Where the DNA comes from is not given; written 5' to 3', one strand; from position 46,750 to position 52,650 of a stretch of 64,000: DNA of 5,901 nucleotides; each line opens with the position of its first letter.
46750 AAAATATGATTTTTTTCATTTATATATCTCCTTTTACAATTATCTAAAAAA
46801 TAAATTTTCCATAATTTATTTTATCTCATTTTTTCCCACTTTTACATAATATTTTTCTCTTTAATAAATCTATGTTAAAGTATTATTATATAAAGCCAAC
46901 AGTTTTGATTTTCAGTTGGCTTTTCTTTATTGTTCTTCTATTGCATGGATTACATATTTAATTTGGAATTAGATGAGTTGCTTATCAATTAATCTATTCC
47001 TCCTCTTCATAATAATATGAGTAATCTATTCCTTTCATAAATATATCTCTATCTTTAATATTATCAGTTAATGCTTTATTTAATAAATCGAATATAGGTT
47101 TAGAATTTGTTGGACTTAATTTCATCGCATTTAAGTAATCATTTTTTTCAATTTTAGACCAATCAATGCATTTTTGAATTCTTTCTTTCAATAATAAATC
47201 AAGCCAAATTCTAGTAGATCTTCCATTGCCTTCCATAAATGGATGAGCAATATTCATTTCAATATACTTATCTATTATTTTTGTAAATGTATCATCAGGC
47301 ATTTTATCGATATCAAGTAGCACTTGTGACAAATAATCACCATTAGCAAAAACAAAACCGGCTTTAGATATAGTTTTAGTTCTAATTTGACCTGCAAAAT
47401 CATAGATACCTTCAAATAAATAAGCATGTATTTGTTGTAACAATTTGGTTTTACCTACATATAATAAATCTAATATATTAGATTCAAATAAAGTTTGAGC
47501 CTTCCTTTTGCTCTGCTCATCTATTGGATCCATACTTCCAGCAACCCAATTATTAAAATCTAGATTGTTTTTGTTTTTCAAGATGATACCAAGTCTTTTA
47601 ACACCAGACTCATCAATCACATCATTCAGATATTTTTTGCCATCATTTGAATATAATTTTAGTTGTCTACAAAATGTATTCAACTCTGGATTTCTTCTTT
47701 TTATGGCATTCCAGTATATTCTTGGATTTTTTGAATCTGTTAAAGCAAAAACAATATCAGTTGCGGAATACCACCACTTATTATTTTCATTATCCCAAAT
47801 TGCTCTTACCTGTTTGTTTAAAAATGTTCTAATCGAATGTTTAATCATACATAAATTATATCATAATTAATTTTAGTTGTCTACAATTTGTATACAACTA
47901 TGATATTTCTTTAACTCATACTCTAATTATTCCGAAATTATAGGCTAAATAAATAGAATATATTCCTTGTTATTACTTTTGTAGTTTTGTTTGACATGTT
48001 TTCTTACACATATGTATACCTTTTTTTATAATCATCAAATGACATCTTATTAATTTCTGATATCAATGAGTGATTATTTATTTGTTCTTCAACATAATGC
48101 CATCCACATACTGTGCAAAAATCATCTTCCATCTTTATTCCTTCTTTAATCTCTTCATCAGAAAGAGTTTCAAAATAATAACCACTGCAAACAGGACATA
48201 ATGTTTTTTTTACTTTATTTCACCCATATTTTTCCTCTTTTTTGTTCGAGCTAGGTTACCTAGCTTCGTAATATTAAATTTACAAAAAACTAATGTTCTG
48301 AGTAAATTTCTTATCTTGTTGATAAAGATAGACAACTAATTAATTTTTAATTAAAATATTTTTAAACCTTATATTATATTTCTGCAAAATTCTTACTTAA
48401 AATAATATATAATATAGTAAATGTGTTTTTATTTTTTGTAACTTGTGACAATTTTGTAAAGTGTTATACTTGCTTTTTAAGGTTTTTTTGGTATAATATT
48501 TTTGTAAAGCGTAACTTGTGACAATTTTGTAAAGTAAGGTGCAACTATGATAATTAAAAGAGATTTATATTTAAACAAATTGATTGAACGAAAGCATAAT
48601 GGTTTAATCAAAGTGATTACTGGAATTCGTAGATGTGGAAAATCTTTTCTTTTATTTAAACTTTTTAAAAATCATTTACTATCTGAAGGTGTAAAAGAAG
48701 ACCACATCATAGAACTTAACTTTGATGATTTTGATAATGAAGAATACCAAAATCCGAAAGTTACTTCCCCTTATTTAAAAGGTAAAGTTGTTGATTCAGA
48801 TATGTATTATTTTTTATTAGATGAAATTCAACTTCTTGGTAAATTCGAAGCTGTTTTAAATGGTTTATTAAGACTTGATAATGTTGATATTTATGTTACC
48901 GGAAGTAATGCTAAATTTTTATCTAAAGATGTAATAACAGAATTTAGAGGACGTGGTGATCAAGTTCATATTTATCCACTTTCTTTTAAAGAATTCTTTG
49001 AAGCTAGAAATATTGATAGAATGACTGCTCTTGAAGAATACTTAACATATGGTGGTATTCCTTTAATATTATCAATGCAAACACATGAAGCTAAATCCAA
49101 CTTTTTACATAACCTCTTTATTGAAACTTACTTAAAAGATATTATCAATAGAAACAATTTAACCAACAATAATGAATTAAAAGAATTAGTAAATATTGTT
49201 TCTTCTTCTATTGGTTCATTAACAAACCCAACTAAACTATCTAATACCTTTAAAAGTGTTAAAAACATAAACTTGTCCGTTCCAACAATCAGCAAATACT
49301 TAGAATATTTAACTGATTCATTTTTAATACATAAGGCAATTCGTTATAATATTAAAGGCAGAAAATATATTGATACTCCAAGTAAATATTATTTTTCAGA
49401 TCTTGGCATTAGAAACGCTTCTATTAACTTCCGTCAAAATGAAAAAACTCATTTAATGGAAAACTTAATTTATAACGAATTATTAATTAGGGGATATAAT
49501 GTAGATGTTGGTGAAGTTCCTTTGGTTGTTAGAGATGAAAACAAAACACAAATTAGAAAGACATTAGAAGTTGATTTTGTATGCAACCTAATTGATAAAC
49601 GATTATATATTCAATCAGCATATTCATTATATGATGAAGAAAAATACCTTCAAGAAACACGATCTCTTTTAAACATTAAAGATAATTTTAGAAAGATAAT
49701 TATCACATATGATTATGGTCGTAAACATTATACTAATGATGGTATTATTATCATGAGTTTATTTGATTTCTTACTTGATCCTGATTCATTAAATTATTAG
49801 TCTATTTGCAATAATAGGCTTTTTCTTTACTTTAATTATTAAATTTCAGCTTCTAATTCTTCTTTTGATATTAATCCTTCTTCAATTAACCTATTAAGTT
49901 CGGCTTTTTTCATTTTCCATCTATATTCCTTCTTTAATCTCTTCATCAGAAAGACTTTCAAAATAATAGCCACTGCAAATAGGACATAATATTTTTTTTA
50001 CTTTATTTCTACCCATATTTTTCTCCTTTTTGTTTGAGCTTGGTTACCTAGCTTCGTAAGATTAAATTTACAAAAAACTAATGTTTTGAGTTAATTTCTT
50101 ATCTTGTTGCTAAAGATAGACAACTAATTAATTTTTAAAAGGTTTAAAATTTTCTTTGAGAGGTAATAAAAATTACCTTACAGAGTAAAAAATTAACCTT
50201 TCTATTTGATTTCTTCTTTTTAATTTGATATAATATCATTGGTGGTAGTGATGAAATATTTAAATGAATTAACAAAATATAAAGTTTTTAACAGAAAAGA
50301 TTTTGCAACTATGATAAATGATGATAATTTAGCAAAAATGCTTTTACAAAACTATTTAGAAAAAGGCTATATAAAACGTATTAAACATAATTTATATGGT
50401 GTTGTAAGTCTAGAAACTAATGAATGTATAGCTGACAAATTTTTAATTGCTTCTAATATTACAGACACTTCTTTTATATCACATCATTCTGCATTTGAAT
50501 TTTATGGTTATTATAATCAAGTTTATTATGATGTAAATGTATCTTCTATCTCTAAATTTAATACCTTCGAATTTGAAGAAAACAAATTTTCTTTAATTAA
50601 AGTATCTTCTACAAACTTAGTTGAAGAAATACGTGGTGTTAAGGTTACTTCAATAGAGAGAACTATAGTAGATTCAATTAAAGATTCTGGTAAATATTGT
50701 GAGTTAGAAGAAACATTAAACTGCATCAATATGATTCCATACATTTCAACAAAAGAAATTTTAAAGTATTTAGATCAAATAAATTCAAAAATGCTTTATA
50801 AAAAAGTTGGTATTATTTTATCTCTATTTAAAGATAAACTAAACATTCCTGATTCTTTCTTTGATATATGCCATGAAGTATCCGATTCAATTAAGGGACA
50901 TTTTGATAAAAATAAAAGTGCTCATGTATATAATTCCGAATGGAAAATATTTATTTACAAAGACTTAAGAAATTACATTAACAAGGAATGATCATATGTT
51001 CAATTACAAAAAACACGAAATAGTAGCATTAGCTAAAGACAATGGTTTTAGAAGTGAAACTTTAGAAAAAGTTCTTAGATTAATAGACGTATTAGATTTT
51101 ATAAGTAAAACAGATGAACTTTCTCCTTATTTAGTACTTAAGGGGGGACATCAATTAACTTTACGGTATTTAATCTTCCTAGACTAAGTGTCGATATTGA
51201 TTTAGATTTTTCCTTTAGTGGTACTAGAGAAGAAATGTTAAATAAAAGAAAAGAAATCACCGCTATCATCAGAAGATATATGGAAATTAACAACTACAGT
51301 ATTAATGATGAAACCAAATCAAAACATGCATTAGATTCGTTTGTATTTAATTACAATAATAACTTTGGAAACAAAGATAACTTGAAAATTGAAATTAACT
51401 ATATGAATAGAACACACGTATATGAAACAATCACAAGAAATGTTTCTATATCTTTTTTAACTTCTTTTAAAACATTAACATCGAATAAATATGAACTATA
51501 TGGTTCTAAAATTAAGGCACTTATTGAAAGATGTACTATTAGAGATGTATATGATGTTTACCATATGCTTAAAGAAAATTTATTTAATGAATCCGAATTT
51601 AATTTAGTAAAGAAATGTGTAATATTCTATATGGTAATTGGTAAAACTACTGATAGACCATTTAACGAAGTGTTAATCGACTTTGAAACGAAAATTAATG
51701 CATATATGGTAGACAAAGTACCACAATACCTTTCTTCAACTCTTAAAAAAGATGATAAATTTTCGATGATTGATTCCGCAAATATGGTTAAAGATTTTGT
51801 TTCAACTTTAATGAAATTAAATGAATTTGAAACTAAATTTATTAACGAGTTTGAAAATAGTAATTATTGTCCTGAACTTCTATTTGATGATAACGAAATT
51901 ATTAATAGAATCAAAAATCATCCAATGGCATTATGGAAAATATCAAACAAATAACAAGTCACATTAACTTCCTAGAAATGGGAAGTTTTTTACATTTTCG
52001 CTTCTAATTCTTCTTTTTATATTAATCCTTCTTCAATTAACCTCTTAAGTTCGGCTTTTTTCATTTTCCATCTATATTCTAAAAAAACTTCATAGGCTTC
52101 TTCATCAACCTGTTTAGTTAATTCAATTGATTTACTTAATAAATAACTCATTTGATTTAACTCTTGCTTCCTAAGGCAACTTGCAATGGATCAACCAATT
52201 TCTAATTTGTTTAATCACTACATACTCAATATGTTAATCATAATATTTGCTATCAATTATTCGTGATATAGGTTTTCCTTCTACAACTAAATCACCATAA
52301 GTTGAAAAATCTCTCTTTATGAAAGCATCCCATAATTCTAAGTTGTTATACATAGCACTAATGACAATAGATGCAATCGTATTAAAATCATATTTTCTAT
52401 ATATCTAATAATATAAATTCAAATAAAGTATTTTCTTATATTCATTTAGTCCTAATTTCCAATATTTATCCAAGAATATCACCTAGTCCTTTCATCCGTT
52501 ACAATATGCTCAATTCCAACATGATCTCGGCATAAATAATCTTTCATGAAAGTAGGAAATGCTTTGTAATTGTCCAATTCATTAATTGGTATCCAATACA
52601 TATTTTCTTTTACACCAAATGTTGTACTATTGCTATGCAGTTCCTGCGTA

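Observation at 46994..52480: Defence-like islet: BRO-N/Fic, COG1373 ATPase, AbiEi/AbiEii, orphan fragment, interspersed with mosaic repeats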

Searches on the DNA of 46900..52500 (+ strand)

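Call 58: search_dna_similar(query=window:46900-52500:+, collection=plasmids, mode=distant, max_rows=15)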
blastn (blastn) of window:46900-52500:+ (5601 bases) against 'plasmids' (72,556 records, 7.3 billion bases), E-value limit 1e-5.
Records with a match: 914; places in all: 956; records where one place covers at least 80% of the query: 0.
Best place of each record, by identity: 80-90% 1; 60-80% 913.
By first word of the organism name: Enterococcus 746; Lactococcus 97; Bacillus 33; Streptococcus 11; Listeria 5; Staphylococcus 3; Cetobacterium 2; Ligilactobacillus 2; Candidatus 2; Prevotella 2; and 10 more.
By predicted mobility (MOB-suite, as given by PLSDB): mobilizable 533; non-mobilizable 256; conjugative 125.
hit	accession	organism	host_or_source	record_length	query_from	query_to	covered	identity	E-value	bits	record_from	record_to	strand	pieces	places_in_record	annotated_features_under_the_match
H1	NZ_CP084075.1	Fusobacterium vincentii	-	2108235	1647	2745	17%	66.1%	7e-24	218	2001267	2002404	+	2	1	none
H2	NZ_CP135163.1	Roseburia sp. 831b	Sus scrofa domesticus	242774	1614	2613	15%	65.7%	1e-14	181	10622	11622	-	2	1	ATP-binding protein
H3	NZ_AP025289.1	Treponema saccharophilum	-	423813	87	542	8%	66.4%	3e-22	117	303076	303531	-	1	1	protein adenylyltransferase Fic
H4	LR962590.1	Enterococcus faecalis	-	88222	106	532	8%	70.2%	2e-36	163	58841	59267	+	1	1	none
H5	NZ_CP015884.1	Enterococcus faecalis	Mus musculus,feces,feces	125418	106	532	8%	70.0%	2e-36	163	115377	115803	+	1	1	protein adenylyltransferase Fic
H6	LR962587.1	Enterococcus faecalis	-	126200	106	532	8%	70.0%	2e-36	163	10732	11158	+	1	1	record has no annotation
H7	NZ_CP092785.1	Enterococcus sp. LX10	insect,bacterium,gut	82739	106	532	8%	70.0%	1e-34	159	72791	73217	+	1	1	protein adenylyltransferase Fic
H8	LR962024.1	Enterococcus faecalis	-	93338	106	532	8%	70.0%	1e-34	159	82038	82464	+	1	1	record has no annotation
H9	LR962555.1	Enterococcus faecalis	-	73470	106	532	8%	70.0%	1e-34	159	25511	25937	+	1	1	record has no annotation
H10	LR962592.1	Enterococcus faecalis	-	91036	106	532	8%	70.0%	1e-34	159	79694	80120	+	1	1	record has no annotation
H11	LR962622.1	Enterococcus faecalis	-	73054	106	532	8%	70.0%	1e-34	159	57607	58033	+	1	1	record has no annotation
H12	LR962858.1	Enterococcus faecalis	-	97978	106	532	8%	70.0%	1e-34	159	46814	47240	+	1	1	record has no annotation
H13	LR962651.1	Enterococcus faecalis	-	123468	106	532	8%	69.8%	3e-35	160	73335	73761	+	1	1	record has no annotation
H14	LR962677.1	Enterococcus faecalis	-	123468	106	532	8%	69.8%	3e-35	160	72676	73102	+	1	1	record has no annotation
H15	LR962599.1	Enterococcus faecalis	-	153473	106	532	8%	69.2%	8e-30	142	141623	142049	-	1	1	record has no annotation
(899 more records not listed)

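Call 59: search_dna_similar(query=window:46900-52500:+, collection=phages, mode=distant, max_rows=15)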
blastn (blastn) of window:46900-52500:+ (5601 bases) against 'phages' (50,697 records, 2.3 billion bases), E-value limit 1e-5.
Records with a match: 3; places in all: 3; records where one place covers at least 80% of the query: 0.
Best place of each record, by identity: 60-80% 3.
By first word of the organism name: Bacteriophage 3.
By host as written in the record: - 2; Helicobacter cetorum 1.
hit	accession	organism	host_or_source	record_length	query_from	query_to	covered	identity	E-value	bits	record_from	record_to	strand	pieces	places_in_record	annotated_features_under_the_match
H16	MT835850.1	Bacteriophage sp.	human fecal samples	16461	1985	2613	11%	64.2%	2e-12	82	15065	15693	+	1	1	record has no annotation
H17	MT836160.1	Bacteriophage sp.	human fecal samples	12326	106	412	5%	71.2%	7e-31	144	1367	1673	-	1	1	record has no annotation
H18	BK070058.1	Bacteriophage sp.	Helicobacter cetorum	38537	213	521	6%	70.0%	2e-24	123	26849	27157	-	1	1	cell filamentation protein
